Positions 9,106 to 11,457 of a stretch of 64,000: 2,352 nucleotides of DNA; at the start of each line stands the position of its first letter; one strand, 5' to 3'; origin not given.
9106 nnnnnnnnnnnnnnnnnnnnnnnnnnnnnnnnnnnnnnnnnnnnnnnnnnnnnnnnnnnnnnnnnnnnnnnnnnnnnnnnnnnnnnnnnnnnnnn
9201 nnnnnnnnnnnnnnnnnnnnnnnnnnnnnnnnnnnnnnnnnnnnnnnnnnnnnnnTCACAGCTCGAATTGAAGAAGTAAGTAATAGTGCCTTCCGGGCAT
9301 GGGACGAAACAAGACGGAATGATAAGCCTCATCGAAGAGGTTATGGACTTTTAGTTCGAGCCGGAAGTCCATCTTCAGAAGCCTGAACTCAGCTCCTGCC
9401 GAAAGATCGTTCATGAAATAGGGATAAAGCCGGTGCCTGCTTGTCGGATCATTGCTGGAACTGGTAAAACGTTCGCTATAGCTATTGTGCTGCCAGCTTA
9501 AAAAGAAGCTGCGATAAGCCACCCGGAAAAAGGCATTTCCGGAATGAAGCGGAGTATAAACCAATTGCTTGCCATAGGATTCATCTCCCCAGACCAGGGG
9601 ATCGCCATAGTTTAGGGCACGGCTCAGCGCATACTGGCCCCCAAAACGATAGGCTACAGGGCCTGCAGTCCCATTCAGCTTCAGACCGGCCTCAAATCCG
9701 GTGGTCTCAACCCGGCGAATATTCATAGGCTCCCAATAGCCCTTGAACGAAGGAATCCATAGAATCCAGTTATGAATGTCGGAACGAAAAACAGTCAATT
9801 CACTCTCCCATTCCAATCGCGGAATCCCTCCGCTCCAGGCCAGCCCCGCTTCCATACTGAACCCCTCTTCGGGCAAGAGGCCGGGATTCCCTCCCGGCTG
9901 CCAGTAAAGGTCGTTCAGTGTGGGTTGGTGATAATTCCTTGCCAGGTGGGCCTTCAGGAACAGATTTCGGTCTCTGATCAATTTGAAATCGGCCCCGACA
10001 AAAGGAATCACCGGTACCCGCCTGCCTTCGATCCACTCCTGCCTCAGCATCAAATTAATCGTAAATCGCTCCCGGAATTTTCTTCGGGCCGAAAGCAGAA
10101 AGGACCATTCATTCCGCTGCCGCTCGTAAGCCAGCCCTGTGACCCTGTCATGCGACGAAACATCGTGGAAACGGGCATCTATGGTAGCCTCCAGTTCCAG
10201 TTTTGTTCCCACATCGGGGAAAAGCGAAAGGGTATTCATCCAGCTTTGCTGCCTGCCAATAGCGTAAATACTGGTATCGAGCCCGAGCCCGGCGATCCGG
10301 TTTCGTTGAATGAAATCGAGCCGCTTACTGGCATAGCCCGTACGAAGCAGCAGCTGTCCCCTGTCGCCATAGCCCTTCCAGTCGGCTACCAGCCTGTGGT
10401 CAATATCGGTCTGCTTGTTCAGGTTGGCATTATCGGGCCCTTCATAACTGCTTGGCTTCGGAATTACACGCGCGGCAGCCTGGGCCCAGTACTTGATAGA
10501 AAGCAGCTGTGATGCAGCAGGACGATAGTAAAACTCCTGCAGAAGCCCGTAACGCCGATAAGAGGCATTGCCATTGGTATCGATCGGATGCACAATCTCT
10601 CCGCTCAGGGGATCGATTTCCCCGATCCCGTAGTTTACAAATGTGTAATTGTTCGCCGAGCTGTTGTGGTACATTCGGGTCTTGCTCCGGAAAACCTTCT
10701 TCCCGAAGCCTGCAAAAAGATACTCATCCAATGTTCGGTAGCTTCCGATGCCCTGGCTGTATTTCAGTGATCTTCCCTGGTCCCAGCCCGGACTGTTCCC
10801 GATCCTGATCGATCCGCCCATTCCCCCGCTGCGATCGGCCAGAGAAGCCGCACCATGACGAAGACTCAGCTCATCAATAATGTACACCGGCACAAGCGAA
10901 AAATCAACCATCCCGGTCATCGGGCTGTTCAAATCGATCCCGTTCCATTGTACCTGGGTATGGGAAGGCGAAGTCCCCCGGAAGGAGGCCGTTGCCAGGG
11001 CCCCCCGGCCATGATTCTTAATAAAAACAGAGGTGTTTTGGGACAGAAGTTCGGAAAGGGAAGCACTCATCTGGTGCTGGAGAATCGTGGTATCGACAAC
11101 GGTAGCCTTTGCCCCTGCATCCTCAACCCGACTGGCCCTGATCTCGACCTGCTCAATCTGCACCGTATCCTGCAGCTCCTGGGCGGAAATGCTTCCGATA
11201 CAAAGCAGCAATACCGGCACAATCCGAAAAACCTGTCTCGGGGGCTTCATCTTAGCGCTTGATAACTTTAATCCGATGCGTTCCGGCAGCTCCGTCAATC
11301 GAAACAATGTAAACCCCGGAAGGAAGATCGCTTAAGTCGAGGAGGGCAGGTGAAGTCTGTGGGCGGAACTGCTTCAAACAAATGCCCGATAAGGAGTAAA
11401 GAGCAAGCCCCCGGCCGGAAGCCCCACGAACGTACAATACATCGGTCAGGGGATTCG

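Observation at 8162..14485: Cobalamin-riboswitch operon whose first two genes are T9SS-secreted proteins: candidate T9SS-dependent corrinoid-capture module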

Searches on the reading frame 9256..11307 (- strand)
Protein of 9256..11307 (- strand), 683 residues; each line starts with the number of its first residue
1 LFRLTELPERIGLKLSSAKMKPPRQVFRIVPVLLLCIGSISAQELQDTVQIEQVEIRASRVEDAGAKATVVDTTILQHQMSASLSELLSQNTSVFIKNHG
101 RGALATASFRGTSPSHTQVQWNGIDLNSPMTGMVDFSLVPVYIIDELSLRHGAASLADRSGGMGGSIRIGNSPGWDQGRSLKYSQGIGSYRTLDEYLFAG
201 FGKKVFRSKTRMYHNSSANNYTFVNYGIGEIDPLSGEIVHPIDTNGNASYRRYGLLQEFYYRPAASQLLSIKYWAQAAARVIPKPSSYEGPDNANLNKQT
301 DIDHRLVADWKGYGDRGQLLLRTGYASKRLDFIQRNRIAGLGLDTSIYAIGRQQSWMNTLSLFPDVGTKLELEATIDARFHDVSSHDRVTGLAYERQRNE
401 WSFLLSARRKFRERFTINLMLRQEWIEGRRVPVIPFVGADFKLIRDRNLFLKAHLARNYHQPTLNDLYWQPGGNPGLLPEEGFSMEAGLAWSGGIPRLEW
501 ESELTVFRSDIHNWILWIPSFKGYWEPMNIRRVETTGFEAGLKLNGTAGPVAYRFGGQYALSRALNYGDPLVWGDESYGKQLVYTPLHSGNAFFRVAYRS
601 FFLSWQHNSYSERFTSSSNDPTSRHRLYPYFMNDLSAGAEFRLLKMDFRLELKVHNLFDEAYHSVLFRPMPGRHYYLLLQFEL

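Call 3: search_protein_families(library=pfam, proteins=[window:9256-11307:-], max_evalue=0.1)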
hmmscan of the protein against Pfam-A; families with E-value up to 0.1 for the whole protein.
window:9256-11307:- (683 aa): 1 family
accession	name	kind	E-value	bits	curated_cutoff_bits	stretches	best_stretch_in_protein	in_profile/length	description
PF07715.20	Plug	-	8.4e-13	49.2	23.9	1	62-165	3-106/107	TonB-dependent Receptor Plug Domain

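Call 4: search_protein_families(library=ncbifam, proteins=[window:9256-11307:-], max_evalue=0.1)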
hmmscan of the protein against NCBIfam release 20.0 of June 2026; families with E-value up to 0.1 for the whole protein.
window:9256-11307:- (683 aa): 5 families
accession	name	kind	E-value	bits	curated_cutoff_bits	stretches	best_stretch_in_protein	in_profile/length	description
TIGR01779.1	TonB-B12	equivalog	4.6e-26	91.5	599.7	2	37-193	14-174/614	TonB-dependent vitamin B12 receptor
NF007926.1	PRK10641.1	equivalog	8.2e-16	57.7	836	2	64-211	44-192/617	TonB-dependent vitamin B12 receptor BtuB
TIGR01786.1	TonB-hemlactrns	subfamily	2.7e-11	42.6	323.75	2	56-168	13-130/719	TonB-dependent hemoglobin/transferrin/lactoferrin family receptor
TIGR01783.1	TonB-siderophor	subfamily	6.6e-10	38.2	223.5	2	577-668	538-626/649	TonB-dependent siderophore receptor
TIGR01785.1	TonB-hemin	subfamily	7.1e-08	31.3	316.85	2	60-169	14-126/677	TonB-dependent heme/hemoglobin receptor family protein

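Call 38: search_solved_structures(query=window:9256-11250:-, max_evalue=0.001)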
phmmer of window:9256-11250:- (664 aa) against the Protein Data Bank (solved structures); distinct sequences matched with E-value up to 0.001: 4.
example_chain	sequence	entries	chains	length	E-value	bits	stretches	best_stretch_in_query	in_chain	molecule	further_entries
8bmx_C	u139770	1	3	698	4.3e-109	369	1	24-659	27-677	Putative TonB-linked outer membrane receptor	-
8p98_A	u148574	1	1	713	1.2e-102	347.7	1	30-657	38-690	Vitamin B12 transporter BtuB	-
8p97_A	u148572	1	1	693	1.4e-102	347.5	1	30-657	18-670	TonB-dependent receptor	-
8blw_A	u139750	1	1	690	1.2e-20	76.8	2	397-656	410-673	Vitamin B12 transporter BtuB1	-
